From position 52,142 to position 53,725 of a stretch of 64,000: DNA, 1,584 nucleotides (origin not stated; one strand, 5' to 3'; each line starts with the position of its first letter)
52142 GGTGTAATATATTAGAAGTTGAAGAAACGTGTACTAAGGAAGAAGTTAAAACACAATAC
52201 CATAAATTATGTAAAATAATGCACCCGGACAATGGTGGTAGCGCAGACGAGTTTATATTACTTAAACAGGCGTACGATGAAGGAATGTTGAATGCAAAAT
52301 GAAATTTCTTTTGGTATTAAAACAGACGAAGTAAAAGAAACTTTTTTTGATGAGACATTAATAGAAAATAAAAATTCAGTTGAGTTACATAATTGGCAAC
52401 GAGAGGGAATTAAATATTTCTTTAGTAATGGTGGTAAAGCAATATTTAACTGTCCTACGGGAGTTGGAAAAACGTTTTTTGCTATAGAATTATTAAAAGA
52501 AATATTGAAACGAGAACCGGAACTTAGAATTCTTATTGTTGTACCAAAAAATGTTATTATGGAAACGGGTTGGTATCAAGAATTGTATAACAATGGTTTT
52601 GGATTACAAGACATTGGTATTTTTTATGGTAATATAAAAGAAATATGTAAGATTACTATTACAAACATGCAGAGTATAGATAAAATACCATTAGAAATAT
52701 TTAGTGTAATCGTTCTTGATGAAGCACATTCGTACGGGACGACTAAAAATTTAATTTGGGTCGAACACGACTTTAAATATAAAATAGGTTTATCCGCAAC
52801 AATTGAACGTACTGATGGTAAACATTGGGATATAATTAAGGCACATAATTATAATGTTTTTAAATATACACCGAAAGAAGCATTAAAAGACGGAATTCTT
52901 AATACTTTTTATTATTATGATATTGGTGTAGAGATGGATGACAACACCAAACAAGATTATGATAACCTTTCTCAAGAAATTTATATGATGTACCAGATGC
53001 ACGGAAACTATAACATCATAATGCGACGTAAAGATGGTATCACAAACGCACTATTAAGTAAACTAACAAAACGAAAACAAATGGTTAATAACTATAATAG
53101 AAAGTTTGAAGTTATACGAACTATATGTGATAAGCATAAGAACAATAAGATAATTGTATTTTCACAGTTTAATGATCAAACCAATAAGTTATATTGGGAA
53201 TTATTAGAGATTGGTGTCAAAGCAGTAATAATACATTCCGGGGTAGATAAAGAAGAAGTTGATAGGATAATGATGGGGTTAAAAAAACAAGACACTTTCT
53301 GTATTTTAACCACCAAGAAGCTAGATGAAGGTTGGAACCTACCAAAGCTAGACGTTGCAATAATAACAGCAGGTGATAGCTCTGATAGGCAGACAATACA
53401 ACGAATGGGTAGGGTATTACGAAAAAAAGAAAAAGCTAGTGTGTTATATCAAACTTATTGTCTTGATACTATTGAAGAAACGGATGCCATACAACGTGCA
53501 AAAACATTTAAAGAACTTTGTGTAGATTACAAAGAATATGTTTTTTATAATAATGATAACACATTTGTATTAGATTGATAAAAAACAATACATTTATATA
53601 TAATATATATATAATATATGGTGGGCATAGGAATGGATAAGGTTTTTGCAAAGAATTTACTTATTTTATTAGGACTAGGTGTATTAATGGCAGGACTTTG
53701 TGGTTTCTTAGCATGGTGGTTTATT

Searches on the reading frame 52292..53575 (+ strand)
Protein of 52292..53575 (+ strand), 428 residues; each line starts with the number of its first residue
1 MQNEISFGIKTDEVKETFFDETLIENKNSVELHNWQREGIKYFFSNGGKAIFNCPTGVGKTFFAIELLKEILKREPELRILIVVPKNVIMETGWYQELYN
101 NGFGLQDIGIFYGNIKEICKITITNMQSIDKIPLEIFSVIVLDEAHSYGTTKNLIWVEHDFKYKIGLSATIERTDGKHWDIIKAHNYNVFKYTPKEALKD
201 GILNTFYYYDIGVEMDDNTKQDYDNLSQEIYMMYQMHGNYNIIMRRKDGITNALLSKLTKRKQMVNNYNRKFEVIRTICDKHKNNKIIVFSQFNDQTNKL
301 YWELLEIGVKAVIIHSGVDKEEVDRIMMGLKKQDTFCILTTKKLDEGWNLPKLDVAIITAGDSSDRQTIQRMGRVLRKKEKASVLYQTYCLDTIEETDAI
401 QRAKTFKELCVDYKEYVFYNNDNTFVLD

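Call 11: search_protein_families(library=pfam, proteins=[window:52292-53575:+], max_evalue=0.001)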
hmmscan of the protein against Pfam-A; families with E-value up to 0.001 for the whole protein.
window:52292-53575:+ (428 aa): 4 families
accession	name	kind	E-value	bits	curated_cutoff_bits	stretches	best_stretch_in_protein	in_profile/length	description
PF00271.37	Helicase_C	-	3.8e-18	66.2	23.5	1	271-378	2-109/110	Helicase conserved C-terminal domain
PF04851.21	ResIII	-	2.2e-15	57.4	22.5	1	31-173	3-164/164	Type III restriction enzyme, res subunit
PF16203.11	ERCC3_RAD25_C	-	4.1e-10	39.8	27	1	257-386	31-160/248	ERCC3/RAD25/XPB C-terminal helicase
PF00270.35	DEAD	-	8.9e-08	32.5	26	1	36-173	4-162/167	DEAD/DEAH box helicase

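Call 12: search_protein_families(library=phrogs, proteins=[window:52292-53575:+], max_evalue=0.001)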
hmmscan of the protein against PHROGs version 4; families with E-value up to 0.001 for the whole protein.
window:52292-53575:+ (428 aa): 6 families
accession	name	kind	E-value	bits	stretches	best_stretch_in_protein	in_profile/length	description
phrog_16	-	DNA, RNA and nucleotide metabolism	3.3e-53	182.2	1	21-392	262-597/986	DNA helicase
phrog_62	-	DNA, RNA and nucleotide metabolism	4.2e-30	105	2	27-170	692-848/1881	DNA helicase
phrog_9690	-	DNA, RNA and nucleotide metabolism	2.2e-13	50.9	1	258-384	132-262/306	DNA helicase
phrog_6819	-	DNA, RNA and nucleotide metabolism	5.4e-08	32.7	0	271-356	221-308/645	Holliday junction branch migration helicase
phrog_2488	-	DNA, RNA and nucleotide metabolism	2.4e-07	30.9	0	38-86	29-80/579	DNA helicase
phrog_11801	-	other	5e-05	21.6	1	24-98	858-930/2269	DNA methyltransferase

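Call 30: search_protein_families(library=ncbifam, proteins=[window:52292-53575:+], max_evalue=0.01)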
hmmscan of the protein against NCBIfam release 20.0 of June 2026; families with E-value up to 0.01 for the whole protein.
window:52292-53575:+ (428 aa): 16 families
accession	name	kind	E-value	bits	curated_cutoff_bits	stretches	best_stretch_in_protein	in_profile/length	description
TIGR04095.1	dnd_restrict_1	equivalog_domain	5.1e-38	131.2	600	2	138-380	135-385/451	DNA phosphorothioation system restriction enzyme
NF045503.1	repair_heli_XPB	equivalog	3e-25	88.8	610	2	254-413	388-545/548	DNA repair helicase XPB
NF041062.1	DpdE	equivalog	2.7e-11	42.2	500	2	252-382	509-644/1048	protein DpdE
NF010337.0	PRK13766.1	equivalog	5.9e-11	41.2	610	1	256-408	338-499/781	Hef nuclease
TIGR01587.1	cas3_core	equivalog_domain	5.1e-10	39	102.45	1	137-402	125-343/358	CRISPR-associated helicase Cas3'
TIGR00603.1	rad25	subfamily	3.8e-08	32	328.7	1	260-389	471-601/734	DNA repair helicase rad25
NF008744.0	PRK11776.1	equivalog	8.2e-08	31.2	524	1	267-383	225-341/460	ATP-dependent RNA helicase DbpA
TIGR04121.1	DEXH_lig_assoc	equivalog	3.4e-07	28.4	850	1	282-402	246-371/804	ligase-associated DNA damage response DEXH box helicase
TIGR00631.1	uvrb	equivalog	5.4e-06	24.9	750.1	1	281-413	440-575/658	excinuclease ABC subunit UvrB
NF003673.1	PRK05298.1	equivalog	9.3e-06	24.3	743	1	281-408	440-570/653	excinuclease ABC subunit UvrB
NF053631.1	RNA_helic_CshA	equivalog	3.3e-05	23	646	0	264-341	217-294/434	degradosome RNA helicase CshA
TIGR00376.1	TIGR00376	hypoth_equivalog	0.00063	18.3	348.9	1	28-89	156-214/639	IGHMBP2 family helicase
NF053636.1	DDHlcsCsdAPsy1082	equivalog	0.002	16.7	890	1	265-377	224-336/512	DEAD/DEAH box helicase CsdA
NF038317.1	DISARM_DrmD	equivalog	0.003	15.9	610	0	229-331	465-556/1021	DISARM system SNF2-like helicase DrmD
NF002340.1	PRK01297.1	equivalog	0.0051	15.7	564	0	268-378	233-343/372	ATP-dependent RNA helicase RhlB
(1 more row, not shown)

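Call 31: search_protein_families(library=padloc, proteins=[window:52292-53575:+], max_evalue=0.001)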
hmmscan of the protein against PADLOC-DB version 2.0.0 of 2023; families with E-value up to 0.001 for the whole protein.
window:52292-53575:+ (428 aa): 19 families
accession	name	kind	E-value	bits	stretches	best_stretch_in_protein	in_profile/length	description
PDLC02707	PbeA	-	3.2e-57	192.6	2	129-393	373-634/672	PbeA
PDLC02704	PbeA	-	1e-46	157.7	2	129-381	378-634/682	PbeA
PDLC02706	PbeA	-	1.2e-30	104.7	3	137-285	398-543/722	PbeA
PDLC02703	PbeA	-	9.2e-17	58.8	1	138-383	368-604/626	PbeA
PDLC02705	PbeA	-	1.4e-15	54.5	1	139-382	377-624/691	PbeA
PDLC01252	Cas3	-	8.8e-12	43.1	1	105-387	81-297/324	CAS-I; effector_G3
PDLC00938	Cas3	-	1.3e-10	39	1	137-402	125-343/358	CRISPR-associated helicase Cas3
PDLC02843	DpdE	-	5.8e-08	29.1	0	57-148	185-266/1091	DpdE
PDLC01439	typeIV_DinG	-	3.9e-07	27.1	0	258-352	381-471/575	CAS-IV-A; associated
PDLC03659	mREase_IV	-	4.4e-07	26.2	1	121-226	320-428/945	Type IV methyl-directed restriction enzyme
PDLC02503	BrxHI|BrxHII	-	9.2e-07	25.5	1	269-382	233-346/698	BrxHI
PDLC00659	HmaA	-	4e-06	22.9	0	57-119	132-190/1176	SNF2 helicase / DEAD-box helicase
PDLC02501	BrxHI|BrxHII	-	6.9e-06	22.4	1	282-395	246-357/925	BrxHI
PDLC03960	SngC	-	8.5e-06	22.8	1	165-394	189-377/720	-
PDLC03920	MkoA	-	4.5e-05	19.9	1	55-83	639-667/1112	-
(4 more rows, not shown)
